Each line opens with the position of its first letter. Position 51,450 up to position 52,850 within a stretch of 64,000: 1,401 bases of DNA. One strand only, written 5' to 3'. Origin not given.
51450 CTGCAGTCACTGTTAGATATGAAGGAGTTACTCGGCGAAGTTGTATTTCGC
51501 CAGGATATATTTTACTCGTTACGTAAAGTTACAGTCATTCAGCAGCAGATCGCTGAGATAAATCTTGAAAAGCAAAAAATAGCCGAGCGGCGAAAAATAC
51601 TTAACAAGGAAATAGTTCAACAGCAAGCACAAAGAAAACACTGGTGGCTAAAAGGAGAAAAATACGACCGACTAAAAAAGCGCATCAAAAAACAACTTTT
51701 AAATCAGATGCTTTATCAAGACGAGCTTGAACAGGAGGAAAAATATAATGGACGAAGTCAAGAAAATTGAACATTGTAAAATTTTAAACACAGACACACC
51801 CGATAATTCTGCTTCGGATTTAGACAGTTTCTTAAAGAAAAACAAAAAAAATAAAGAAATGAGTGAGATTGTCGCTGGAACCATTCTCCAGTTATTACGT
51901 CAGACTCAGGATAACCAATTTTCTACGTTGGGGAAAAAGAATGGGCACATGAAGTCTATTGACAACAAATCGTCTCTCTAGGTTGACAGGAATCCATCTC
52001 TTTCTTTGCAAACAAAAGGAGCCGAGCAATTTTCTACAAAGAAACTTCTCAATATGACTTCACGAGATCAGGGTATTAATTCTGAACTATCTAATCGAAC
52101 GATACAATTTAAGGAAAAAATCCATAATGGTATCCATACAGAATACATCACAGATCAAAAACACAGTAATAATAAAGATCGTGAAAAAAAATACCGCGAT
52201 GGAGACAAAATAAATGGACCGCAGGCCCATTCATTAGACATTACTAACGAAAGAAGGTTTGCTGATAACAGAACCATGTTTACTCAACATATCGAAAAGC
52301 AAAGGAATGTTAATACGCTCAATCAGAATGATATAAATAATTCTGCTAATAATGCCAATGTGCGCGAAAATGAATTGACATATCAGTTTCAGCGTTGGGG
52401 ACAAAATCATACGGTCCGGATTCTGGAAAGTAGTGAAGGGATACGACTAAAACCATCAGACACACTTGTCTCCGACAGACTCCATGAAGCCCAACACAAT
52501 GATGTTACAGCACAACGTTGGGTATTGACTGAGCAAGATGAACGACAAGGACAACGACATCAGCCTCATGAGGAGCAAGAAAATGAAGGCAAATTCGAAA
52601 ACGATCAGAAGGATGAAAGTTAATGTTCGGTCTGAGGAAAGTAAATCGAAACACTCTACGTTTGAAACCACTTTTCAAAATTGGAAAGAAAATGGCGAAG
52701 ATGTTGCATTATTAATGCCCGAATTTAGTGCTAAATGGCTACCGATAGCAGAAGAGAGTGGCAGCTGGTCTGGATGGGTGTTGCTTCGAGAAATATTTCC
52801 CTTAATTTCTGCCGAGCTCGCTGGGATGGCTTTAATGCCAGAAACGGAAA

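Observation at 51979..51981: In-frame amber codon splits the needle-length regulator gene eivJ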

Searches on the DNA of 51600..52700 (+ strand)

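Call 3: search_dna_similar(query=window:51600-52700:+, collection=ecoli_genomes, mode=near, max_rows=30, rows=spread)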
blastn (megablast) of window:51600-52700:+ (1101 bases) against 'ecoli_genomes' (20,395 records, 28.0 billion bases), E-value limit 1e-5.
Records with a match: 3213; places in all: 3216; records where one place covers at least 80% of the query: 1259.
Genomes with a match: 3213 of 5426; with a place that covers at least 80% of the query: 1259. Places per genome that has any: lowest 1, median 1, highest 2. On chromosomes: 3216 places; on plasmids: 0.
Best place of each record, by identity: >=99% 304; 95-99% 2608; 90-95% 301.
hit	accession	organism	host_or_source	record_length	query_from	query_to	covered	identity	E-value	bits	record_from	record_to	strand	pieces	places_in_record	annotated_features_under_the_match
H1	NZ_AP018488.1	Escherichia coli O157:H7 strain PV15-279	Homo sapiens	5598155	1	1101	100%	100.0%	0e+0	2034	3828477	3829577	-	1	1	SpaN/EivJ family type III secretion system needle length determinant | hypothetical protein | type III secretion protein | YscQ/HrcQ family type III secretion apparatus protein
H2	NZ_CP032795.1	Escherichia coli strain ERL06-2503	Bovine (bobby calf, fecal)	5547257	1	1101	100%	100.0%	0e+0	2034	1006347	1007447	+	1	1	SpaN/EivJ family type III secretion system needle length determinant | hypothetical protein | type III secretion protein | YscQ/HrcQ family type III secretion apparatus protein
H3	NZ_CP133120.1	Escherichia coli O157:H7 strain PNUSAE145590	missing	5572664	1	1101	100%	100.0%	0e+0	2034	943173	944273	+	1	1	SpaN/EivJ family type III secretion system needle length determinant | hypothetical protein | type III secretion protein | YscQ/HrcQ family type III secretion apparatus protein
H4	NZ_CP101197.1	Escherichia coli strain EC21Z-151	Homo sapiens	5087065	1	1101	100%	96.7%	0e+0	1834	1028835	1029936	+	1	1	SpaN/EivJ family type III secretion system needle length determinant | type III secretion system needle length determinant, SpaN/EivJ family | hypothetical protein | YscQ/HrcQ family type III secretion apparatus protein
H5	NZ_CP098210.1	Escherichia coli strain Z0117EC0051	Canis lupus familiaris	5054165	1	1101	100%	96.6%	0e+0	1829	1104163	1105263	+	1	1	SpaN/EivJ family type III secretion system needle length determinant | type III secretion system needle length determinant, SpaN/EivJ family | hypothetical protein | YscQ/HrcQ family type III secretion apparatus protein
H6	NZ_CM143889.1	Escherichia coli strain E28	Homo sapiens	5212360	1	1101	100%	96.6%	0e+0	1823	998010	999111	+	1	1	SpaN/EivJ family type III secretion system needle length determinant (x2) | hypothetical protein | YscQ/HrcQ family type III secretion apparatus protein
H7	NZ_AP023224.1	Escherichia coli strain YJ1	Homo sapiens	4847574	1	1101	100%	96.3%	0e+0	1803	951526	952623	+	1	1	SpaN/EivJ family type III secretion system needle length determinant | type III secretion protein (x2) | YscQ/HrcQ family type III secretion apparatus protein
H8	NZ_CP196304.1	Escherichia coli strain ECamp52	Homo sapiens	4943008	1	1101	100%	96.3%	0e+0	1803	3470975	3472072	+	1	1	SpaN/EivJ family type III secretion system needle length determinant | type III secretion protein (x2) | YscQ/HrcQ family type III secretion apparatus protein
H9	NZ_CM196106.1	Escherichia coli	urban waste bin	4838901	1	1101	100%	96.2%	0e+0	1801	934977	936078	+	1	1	SpaN/EivJ family type III secretion system needle length determinant | type III secretion protein | SpaM family type III secretion system protein | YscQ/HrcQ family type III secretion apparatus protein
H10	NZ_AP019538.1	Escherichia coli strain THO-008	Homo sapiens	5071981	1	1101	100%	93.6%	0e+0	1646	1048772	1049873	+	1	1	type III secretion system needle length determinant, SpaN/EivJ family (x2) | type III secretion protein | YscQ/HrcQ family type III secretion apparatus protein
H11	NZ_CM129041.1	Escherichia coli strain 500010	Homo sapiens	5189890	1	1101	100%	93.5%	0e+0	1635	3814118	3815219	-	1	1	SpaN/EivJ family type III secretion system needle length determinant | type III secretion system needle length determinant, SpaN/EivJ family | hypothetical protein | YscQ/HrcQ family type III secretion apparatus protein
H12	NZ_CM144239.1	Escherichia coli strain KK05-19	Homo sapiens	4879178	1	1101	100%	93.4%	0e+0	1629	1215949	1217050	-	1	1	SpaN/EivJ family type III secretion system needle length determinant (x2) | type III secretion protein | YscQ/HrcQ family type III secretion apparatus protein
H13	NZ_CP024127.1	Escherichia coli strain 14EC001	clinical patient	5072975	896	1101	19%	97.6%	9e-94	353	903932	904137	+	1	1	type III secretion system needle length determinant, SpaN/EivJ family | YscQ/HrcQ family type III secretion apparatus protein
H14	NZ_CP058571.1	Escherichia coli strain EC2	Homo sapiens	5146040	896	1101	19%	97.6%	9e-94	353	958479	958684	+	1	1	type III secretion system needle length determinant, SpaN/EivJ family | YscQ/HrcQ family type III secretion apparatus protein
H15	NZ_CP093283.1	Escherichia coli strain EC-14-2-9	Homo sapiens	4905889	896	1101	19%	97.6%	9e-94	353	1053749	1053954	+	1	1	type III secretion system needle length determinant, SpaN/EivJ family | YscQ/HrcQ family type III secretion apparatus protein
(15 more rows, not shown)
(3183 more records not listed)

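Call 5: get_annotated_region(hit=H1, flank=3000)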
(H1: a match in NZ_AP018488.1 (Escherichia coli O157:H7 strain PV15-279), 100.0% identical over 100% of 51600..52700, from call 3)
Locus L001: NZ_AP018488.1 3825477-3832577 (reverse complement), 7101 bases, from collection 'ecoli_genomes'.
description: Escherichia coli O157:H7 strain PV15-279 chromosome, complete genome
organism: Escherichia coli O157:H7 strain PV15-279 (NCBI taxid 83334)
replicon: chromosome; assembly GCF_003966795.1
host: Homo sapiens; source: -; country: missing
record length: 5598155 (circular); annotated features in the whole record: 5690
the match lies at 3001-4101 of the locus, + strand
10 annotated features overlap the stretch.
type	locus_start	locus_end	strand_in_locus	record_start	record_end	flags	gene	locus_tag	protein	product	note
CDS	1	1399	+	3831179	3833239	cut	-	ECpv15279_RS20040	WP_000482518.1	EscV/YscV/HrcV family type III secretion system export apparatus protein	-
CDS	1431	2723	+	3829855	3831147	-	sctN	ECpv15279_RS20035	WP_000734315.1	type III secretion system ATPase SctN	-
CDS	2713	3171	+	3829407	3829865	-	-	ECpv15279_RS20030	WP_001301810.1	type III secretion protein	-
CDS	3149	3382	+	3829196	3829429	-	-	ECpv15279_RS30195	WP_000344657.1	hypothetical protein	-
CDS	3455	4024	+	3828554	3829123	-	-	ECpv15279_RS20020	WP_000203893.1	SpaN/EivJ family type III secretion system needle length determinant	-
CDS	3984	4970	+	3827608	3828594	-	-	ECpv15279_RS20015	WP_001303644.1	YscQ/HrcQ family type III secretion apparatus protein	-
CDS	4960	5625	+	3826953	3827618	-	-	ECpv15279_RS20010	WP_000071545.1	EscR/YscR/HrcR family type III secretion system export apparatus protein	-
CDS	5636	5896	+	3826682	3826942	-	-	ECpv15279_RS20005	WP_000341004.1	EscS/YscS/HrcS family type III secretion system export apparatus protein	-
CDS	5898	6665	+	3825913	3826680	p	sctT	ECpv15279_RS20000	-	type III secretion system export apparatus subunit SctT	internal stop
CDS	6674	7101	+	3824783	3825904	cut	-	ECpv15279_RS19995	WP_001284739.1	EscU/YscU/HrcU family type III secretion system export apparatus switch protein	-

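Call 6: get_annotated_region(hit=H9, flank=3000)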
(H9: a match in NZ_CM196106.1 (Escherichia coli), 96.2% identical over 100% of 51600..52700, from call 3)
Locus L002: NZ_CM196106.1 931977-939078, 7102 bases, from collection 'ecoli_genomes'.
description: Escherichia coli isolate Tig207 chromosome, whole genome shotgun sequence
organism: Escherichia coli (NCBI taxid 562)
replicon: chromosome; assembly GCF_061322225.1
host: -; source: urban waste bin; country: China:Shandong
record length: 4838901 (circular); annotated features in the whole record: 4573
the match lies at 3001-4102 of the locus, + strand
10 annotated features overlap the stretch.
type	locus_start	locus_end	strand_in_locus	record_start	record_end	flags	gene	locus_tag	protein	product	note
CDS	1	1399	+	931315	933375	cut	-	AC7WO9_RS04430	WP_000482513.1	EscV/YscV/HrcV family type III secretion system export apparatus protein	-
CDS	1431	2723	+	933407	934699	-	sctN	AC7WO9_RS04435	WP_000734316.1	type III secretion system ATPase SctN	-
CDS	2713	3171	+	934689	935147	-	-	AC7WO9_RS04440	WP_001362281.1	SpaM family type III secretion system protein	-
CDS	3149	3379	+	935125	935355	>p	-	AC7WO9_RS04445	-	type III secretion protein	incomplete; partial in the middle of a contig; missing C-terminus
CDS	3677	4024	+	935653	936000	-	-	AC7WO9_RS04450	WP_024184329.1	SpaN/EivJ family type III secretion system needle length determinant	-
CDS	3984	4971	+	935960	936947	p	-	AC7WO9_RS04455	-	YscQ/HrcQ family type III secretion apparatus protein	frameshifted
CDS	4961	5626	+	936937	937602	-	-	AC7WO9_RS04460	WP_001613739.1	EscR/YscR/HrcR family type III secretion system export apparatus protein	-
CDS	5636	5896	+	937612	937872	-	-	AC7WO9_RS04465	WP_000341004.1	EscS/YscS/HrcS family type III secretion system export apparatus protein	-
CDS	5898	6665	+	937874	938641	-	sctT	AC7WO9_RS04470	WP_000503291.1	type III secretion system export apparatus subunit SctT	-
CDS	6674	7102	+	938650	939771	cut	-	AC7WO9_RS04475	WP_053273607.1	EscU/YscU/HrcU family type III secretion system export apparatus switch protein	-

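Call 7: get_annotated_region(hit=H4, flank=3000)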
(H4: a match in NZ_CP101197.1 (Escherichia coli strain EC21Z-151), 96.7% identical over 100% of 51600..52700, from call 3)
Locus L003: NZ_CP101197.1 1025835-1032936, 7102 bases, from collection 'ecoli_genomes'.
description: Escherichia coli strain EC21Z-151 chromosome, complete genome
organism: Escherichia coli strain EC21Z-151 (NCBI taxid 562)
replicon: chromosome; assembly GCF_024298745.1
host: Homo sapiens; source: -; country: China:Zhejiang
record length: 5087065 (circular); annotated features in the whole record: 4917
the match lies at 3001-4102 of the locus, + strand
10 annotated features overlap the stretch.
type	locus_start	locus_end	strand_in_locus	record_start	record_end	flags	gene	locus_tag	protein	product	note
CDS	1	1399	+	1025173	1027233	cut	-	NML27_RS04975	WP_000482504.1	EscV/YscV/HrcV family type III secretion system export apparatus protein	-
CDS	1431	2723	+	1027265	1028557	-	sctN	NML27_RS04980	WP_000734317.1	type III secretion system ATPase SctN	-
CDS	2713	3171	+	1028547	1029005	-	-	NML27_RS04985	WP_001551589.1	hypothetical protein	-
CDS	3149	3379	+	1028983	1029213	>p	-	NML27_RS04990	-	type III secretion system needle length determinant, SpaN/EivJ family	incomplete; partial in the middle of a contig; missing C-terminus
CDS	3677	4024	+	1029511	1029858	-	-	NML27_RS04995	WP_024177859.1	SpaN/EivJ family type III secretion system needle length determinant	-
CDS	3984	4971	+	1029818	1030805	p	-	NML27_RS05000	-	YscQ/HrcQ family type III secretion apparatus protein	frameshifted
CDS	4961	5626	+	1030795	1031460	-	-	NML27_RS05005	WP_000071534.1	EscR/YscR/HrcR family type III secretion system export apparatus protein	-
CDS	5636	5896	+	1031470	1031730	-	-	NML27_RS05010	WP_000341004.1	EscS/YscS/HrcS family type III secretion system export apparatus protein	-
CDS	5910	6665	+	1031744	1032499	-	sctT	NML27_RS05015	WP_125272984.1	type III secretion system export apparatus subunit SctT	-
CDS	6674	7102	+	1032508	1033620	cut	-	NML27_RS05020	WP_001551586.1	EscU/YscU/HrcU family type III secretion system export apparatus switch protein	-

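Call 8: get_annotated_region(hit=H7, flank=3000)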
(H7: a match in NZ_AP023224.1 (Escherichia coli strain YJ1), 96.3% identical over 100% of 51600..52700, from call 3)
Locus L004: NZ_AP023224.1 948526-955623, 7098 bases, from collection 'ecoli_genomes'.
description: Escherichia coli strain YJ1 chromosome, complete genome
organism: Escherichia coli strain YJ1 (NCBI taxid 562)
replicon: chromosome; assembly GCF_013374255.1
host: Homo sapiens; source: -; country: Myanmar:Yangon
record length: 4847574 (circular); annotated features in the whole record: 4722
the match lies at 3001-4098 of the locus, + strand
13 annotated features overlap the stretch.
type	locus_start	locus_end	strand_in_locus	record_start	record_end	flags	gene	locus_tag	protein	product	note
CDS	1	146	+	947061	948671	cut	-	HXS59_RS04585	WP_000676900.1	glycoside hydrolase family 15 protein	-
CDS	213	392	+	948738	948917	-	-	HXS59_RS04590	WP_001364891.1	GhoT/OrtT family toxin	-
CDS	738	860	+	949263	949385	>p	-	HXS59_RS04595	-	helix-turn-helix domain-containing protein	incomplete; partial in the middle of a contig; missing C-terminus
CDS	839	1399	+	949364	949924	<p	-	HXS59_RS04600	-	FHIPEP family type III secretion protein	incomplete; partial in the middle of a contig; missing N-terminus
CDS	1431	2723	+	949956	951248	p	sctN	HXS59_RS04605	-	type III secretion system ATPase SctN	internal stop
CDS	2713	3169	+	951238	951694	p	-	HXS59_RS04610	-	type III secretion protein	frameshifted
CDS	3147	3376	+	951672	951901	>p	-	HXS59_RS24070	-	type III secretion protein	frameshifted; incomplete; partial in the middle of a contig; missing C-terminus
CDS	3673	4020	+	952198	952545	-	-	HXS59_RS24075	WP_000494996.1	SpaN/EivJ family type III secretion system needle length determinant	-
CDS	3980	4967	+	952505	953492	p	-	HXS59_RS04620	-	YscQ/HrcQ family type III secretion apparatus protein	frameshifted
CDS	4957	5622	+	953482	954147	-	-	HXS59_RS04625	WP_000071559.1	EscR/YscR/HrcR family type III secretion system export apparatus protein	-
CDS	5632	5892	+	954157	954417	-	-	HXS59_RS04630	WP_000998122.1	EscS/YscS/HrcS family type III secretion system export apparatus protein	-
CDS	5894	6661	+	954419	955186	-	sctT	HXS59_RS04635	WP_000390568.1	type III secretion system export apparatus subunit SctT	-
CDS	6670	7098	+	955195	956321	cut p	-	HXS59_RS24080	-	EscU/YscU/HrcU family type III secretion system export apparatus switch protein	frameshifted; internal stop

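Call 9: get_annotated_region(hit=H10, flank=3000)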
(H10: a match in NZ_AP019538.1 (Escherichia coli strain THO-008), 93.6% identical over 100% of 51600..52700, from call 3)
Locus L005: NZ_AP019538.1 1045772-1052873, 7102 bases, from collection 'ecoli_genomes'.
description: Escherichia coli strain THO-008 chromosome, complete genome
organism: Escherichia coli strain THO-008 (NCBI taxid 562)
replicon: chromosome; assembly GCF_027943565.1
host: Homo sapiens; source: -; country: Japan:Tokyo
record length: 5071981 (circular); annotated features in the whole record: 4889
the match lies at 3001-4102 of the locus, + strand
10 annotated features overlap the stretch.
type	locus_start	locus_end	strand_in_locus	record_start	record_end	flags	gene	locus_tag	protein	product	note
CDS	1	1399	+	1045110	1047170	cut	-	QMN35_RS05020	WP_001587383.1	EscV/YscV/HrcV family type III secretion system export apparatus protein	-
CDS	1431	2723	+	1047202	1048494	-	sctN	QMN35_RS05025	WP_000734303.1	type III secretion system ATPase SctN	-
CDS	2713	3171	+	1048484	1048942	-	-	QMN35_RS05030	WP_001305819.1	type III secretion protein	-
CDS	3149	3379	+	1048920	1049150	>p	-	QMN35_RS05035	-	type III secretion system needle length determinant, SpaN/EivJ family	incomplete; partial in the middle of a contig; missing C-terminus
CDS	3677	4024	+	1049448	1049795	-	-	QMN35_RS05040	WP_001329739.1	type III secretion system needle length determinant, SpaN/EivJ family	-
CDS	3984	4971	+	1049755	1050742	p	-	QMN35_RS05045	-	YscQ/HrcQ family type III secretion apparatus protein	frameshifted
CDS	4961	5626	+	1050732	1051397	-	-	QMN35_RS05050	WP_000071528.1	EscR/YscR/HrcR family type III secretion system export apparatus protein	-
CDS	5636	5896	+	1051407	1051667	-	-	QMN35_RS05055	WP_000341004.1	EscS/YscS/HrcS family type III secretion system export apparatus protein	-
CDS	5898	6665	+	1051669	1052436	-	sctT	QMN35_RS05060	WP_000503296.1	type III secretion system export apparatus subunit SctT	-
CDS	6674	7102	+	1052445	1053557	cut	-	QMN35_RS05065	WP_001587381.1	EscU/YscU/HrcU family type III secretion system export apparatus switch protein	-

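Call 10: get_annotated_region(hit=H12, flank=3000)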
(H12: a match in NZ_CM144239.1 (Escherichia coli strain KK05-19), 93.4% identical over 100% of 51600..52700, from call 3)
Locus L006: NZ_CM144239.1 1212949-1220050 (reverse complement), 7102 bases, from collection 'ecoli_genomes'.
description: Escherichia coli strain KK05-19 chromosome, whole genome shotgun sequence
organism: Escherichia coli strain KK05-19 (NCBI taxid 562)
replicon: chromosome; assembly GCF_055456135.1
host: Homo sapiens; source: stool; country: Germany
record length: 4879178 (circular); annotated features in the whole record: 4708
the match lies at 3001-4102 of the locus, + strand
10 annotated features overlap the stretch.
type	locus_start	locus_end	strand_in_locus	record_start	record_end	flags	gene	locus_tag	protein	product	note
CDS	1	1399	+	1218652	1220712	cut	-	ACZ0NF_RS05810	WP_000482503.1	EscV/YscV/HrcV family type III secretion system export apparatus protein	-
CDS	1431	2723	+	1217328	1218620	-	sctN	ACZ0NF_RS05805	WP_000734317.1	type III secretion system ATPase SctN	-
CDS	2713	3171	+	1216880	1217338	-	-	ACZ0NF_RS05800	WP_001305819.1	type III secretion protein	-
CDS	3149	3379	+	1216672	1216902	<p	-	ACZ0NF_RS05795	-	SpaN/EivJ family type III secretion system needle length determinant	incomplete; partial in the middle of a contig; missing C-terminus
CDS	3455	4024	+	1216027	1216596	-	-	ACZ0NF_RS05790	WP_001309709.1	SpaN/EivJ family type III secretion system needle length determinant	-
CDS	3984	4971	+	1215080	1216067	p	-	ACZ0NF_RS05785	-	YscQ/HrcQ family type III secretion apparatus protein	frameshifted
CDS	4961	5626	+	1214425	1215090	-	-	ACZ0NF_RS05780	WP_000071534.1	EscR/YscR/HrcR family type III secretion system export apparatus protein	-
CDS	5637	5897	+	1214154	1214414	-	-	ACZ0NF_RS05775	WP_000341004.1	EscS/YscS/HrcS family type III secretion system export apparatus protein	-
CDS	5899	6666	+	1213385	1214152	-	sctT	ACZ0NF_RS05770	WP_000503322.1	type III secretion system export apparatus subunit SctT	-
CDS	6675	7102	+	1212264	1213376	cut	-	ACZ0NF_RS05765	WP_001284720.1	EscU/YscU/HrcU family type III secretion system export apparatus switch protein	-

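Call 11: get_annotated_region(hit=H6, flank=3000)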
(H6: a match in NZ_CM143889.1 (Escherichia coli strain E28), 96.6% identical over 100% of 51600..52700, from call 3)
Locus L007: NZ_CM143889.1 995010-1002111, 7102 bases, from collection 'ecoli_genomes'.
description: Escherichia coli strain E28 chromosome, whole genome shotgun sequence
organism: Escherichia coli strain E28 (NCBI taxid 562)
replicon: chromosome; assembly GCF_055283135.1
host: Homo sapiens; source: urine sample; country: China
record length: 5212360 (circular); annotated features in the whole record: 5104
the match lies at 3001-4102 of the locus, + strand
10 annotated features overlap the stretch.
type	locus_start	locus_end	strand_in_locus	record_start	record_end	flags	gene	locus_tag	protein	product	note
CDS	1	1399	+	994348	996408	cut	-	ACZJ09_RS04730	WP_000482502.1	EscV/YscV/HrcV family type III secretion system export apparatus protein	-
CDS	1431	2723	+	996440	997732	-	sctN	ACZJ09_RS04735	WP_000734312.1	type III secretion system ATPase SctN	-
CDS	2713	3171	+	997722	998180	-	-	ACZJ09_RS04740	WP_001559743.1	hypothetical protein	-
CDS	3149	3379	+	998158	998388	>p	-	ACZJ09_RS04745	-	SpaN/EivJ family type III secretion system needle length determinant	incomplete; partial in the middle of a contig; missing C-terminus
CDS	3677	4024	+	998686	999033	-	-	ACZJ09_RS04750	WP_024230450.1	SpaN/EivJ family type III secretion system needle length determinant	-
CDS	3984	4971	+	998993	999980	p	-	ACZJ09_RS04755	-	YscQ/HrcQ family type III secretion apparatus protein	frameshifted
CDS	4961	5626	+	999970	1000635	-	-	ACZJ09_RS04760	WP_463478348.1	EscR/YscR/HrcR family type III secretion system export apparatus protein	-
CDS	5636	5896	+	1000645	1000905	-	-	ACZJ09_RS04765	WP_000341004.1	EscS/YscS/HrcS family type III secretion system export apparatus protein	-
CDS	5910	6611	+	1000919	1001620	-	sctT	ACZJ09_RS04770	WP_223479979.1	type III secretion system export apparatus subunit SctT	-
CDS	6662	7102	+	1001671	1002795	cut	-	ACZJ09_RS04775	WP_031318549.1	EscU/YscU/HrcU family type III secretion system export apparatus switch protein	-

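Call 15: search_dna_similar(query=window:51935-52010:+, collection=ecoli_genomes, mode=near, max_rows=40, rows=spread)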
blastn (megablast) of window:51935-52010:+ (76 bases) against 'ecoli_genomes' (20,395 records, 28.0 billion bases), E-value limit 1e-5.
Records with a match: 590; places in all: 590; records where one place covers at least 80% of the query: 590.
Genomes with a match: 590 of 5426; with a place that covers at least 80% of the query: 590. Places per genome that has any: lowest 1, median 1, highest 1. On chromosomes: 590 places; on plasmids: 0.
Best place of each record, by identity: >=99% 304; 95-99% 15; 90-95% 271.
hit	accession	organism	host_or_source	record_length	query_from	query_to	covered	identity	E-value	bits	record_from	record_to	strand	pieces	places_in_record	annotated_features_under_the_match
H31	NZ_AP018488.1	Escherichia coli O157:H7 strain PV15-279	Homo sapiens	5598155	1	76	100%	100.0%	3e-31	141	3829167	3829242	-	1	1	hypothetical protein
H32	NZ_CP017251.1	Escherichia coli strain NADC 5570/86-24/6564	not applicable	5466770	1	76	100%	100.0%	3e-31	141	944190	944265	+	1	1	hypothetical protein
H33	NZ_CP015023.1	Escherichia coli strain SRCC 1675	Apple cider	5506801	1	76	100%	100.0%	3e-31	141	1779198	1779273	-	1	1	hypothetical protein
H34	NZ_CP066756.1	Escherichia coli O157:H7 strain ECP19-798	missing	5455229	1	76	100%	100.0%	3e-31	141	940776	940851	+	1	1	hypothetical protein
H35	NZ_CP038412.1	Escherichia coli O157:H7 strain 493/89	Homo sapiens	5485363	1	76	100%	100.0%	3e-31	141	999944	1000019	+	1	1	hypothetical protein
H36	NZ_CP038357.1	Escherichia coli O157:H7 strain F7508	missing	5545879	1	76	100%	100.0%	3e-31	141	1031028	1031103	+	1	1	hypothetical protein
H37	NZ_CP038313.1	Escherichia coli O157:H7 strain OK1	Homo sapiens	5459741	1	76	100%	100.0%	3e-31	141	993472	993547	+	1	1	hypothetical protein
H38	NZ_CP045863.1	Escherichia coli O157:H7 strain ATCC 43890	Homo sapiens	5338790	1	76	100%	100.0%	3e-31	141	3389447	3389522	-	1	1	hypothetical protein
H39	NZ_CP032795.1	Escherichia coli strain ERL06-2503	Bovine (bobby calf, fecal)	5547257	1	76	100%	100.0%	3e-31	141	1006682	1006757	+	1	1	hypothetical protein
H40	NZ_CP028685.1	Escherichia coli strain 111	cattle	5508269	1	76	100%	100.0%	3e-31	141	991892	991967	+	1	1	hypothetical protein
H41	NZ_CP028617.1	Escherichia coli strain 140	cattle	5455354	1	76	100%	100.0%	3e-31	141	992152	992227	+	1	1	hypothetical protein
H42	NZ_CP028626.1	Escherichia coli strain 137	cattle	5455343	1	76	100%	100.0%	3e-31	141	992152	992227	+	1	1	hypothetical protein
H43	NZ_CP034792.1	Escherichia coli strain 2009C-3378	missing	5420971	1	76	100%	100.0%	3e-31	141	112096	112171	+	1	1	hypothetical protein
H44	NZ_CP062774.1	Escherichia coli O157:H7 strain Z563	Bovine Faeces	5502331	1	76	100%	100.0%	3e-31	141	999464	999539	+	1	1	hypothetical protein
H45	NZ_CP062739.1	Escherichia coli O157:H7 strain Z1723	Bovine Faeces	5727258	1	76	100%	100.0%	3e-31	141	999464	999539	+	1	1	hypothetical protein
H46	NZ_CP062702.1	Escherichia coli O157:H7 strain Z1834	Bovine Faeces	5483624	1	76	100%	100.0%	3e-31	141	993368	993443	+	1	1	hypothetical protein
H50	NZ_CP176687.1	Escherichia coli O157:H7 strain GTVSS-023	laboratory control strain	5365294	1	76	100%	100.0%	3e-31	141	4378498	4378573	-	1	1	hypothetical protein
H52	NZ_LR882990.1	Escherichia coli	-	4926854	1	76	100%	96.1%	3e-26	124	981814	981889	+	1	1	type III secretion protein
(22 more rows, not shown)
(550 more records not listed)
